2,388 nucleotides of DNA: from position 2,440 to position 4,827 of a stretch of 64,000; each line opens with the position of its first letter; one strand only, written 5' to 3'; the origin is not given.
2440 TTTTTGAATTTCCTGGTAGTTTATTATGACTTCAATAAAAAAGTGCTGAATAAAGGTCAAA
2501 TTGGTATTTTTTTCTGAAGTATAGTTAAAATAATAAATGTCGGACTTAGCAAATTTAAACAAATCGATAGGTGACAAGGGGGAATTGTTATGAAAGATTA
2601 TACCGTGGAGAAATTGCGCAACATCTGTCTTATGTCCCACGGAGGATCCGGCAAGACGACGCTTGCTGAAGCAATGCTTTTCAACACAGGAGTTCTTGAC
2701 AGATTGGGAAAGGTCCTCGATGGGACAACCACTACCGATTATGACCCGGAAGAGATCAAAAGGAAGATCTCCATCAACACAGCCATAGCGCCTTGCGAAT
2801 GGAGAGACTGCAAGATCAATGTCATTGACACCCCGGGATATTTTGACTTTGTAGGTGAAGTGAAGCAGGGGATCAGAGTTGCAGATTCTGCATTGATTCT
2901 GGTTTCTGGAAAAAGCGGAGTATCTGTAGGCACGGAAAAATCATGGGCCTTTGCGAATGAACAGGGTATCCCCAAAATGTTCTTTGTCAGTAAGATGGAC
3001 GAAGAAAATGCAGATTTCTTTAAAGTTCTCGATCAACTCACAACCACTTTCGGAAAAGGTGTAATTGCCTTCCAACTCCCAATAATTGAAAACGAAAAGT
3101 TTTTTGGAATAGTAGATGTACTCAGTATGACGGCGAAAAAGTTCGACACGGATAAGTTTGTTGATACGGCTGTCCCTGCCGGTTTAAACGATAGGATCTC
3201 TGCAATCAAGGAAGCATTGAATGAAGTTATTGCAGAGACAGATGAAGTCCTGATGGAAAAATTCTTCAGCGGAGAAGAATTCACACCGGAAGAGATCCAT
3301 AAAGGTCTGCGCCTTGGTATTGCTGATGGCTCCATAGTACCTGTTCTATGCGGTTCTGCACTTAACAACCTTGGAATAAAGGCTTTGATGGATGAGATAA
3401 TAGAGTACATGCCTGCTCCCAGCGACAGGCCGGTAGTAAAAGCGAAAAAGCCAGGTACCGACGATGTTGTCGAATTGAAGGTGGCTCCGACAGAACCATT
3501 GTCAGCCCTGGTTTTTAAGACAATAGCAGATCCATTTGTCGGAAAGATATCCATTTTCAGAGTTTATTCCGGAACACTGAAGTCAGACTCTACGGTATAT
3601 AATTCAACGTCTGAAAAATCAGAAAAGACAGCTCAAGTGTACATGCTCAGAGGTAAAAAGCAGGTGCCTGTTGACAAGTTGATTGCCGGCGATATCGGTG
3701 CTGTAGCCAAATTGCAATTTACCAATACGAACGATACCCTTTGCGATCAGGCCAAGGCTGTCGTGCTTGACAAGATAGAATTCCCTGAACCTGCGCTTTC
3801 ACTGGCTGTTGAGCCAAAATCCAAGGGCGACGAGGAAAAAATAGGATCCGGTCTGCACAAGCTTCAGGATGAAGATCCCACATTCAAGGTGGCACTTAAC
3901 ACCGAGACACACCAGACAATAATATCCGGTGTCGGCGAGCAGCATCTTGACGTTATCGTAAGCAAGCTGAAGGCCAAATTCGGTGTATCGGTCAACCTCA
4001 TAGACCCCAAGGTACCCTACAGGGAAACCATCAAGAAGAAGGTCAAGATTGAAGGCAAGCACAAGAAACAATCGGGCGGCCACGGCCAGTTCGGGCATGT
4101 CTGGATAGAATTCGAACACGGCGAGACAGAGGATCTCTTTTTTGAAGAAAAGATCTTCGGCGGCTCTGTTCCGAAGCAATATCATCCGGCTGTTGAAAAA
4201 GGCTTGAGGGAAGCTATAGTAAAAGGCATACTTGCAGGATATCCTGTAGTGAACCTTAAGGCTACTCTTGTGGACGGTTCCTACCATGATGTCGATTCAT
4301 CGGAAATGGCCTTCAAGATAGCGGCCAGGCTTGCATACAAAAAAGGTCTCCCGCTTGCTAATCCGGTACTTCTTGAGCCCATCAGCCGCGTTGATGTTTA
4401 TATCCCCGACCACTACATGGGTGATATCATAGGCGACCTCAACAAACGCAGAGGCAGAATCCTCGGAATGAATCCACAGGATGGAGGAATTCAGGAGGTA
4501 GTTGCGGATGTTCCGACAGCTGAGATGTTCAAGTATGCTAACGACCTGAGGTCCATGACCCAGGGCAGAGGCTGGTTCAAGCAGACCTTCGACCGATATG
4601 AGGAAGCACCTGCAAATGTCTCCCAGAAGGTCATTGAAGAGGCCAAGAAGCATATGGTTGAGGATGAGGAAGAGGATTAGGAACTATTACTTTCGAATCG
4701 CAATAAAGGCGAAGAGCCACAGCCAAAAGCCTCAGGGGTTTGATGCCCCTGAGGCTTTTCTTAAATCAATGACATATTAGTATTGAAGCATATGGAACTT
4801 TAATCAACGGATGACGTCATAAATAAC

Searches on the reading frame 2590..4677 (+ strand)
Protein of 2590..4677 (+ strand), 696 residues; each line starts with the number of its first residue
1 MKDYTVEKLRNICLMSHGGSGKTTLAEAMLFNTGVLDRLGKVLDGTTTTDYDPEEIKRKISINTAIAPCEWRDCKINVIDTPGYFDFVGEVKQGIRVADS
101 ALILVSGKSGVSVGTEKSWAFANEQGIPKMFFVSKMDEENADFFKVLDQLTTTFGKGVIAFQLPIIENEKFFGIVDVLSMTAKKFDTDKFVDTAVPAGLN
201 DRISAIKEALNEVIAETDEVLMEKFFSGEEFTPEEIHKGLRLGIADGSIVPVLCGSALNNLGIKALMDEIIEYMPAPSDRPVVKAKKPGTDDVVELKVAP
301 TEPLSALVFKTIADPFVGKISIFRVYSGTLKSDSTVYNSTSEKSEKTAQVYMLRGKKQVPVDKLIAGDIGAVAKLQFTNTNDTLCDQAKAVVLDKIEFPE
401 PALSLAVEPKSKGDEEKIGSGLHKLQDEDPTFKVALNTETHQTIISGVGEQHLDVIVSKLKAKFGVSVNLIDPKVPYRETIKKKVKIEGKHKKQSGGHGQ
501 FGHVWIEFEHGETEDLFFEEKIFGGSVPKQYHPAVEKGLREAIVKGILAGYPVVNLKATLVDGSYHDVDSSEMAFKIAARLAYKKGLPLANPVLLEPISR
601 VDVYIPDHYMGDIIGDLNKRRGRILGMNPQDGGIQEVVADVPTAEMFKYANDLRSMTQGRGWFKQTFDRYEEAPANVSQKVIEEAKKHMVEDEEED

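Call 14: list_cluster_members(proteins=[window:2590-4677:+, window:8309-10747:+, window:12241-14160:+, window:14251-15609:+, window:43111-45261:+, window:22122-23072:+, window:54150-55331:+, window:55905-57635:+, window:7258-8301:+, window:15665-16741:+])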
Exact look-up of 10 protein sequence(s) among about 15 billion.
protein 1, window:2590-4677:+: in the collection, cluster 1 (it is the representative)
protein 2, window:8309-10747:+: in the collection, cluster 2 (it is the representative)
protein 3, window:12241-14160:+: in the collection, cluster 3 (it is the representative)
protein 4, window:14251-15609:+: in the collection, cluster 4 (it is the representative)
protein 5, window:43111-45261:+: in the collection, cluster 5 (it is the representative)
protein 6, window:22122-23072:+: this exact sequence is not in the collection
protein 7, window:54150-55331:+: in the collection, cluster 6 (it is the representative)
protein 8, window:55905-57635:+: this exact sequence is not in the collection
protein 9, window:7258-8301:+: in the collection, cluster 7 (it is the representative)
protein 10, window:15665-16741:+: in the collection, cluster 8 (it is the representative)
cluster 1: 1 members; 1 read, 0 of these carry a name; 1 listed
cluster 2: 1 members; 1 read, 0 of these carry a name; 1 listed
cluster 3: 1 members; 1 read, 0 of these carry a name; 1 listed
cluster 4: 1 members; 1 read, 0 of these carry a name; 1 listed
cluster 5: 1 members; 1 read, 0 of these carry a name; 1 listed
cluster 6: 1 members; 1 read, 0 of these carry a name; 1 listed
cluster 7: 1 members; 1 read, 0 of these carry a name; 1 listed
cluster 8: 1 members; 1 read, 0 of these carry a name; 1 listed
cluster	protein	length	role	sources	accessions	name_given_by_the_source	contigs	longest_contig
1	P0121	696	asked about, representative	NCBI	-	-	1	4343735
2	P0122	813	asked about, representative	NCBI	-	-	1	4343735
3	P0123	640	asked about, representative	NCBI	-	-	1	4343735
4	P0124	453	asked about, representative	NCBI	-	-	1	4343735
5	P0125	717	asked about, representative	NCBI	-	-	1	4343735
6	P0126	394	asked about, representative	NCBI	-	-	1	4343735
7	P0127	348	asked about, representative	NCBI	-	-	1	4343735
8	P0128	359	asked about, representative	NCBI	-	-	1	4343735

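Call 15: find_encoding_contigs(protein=P0122, flank=1000, max_places=2)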
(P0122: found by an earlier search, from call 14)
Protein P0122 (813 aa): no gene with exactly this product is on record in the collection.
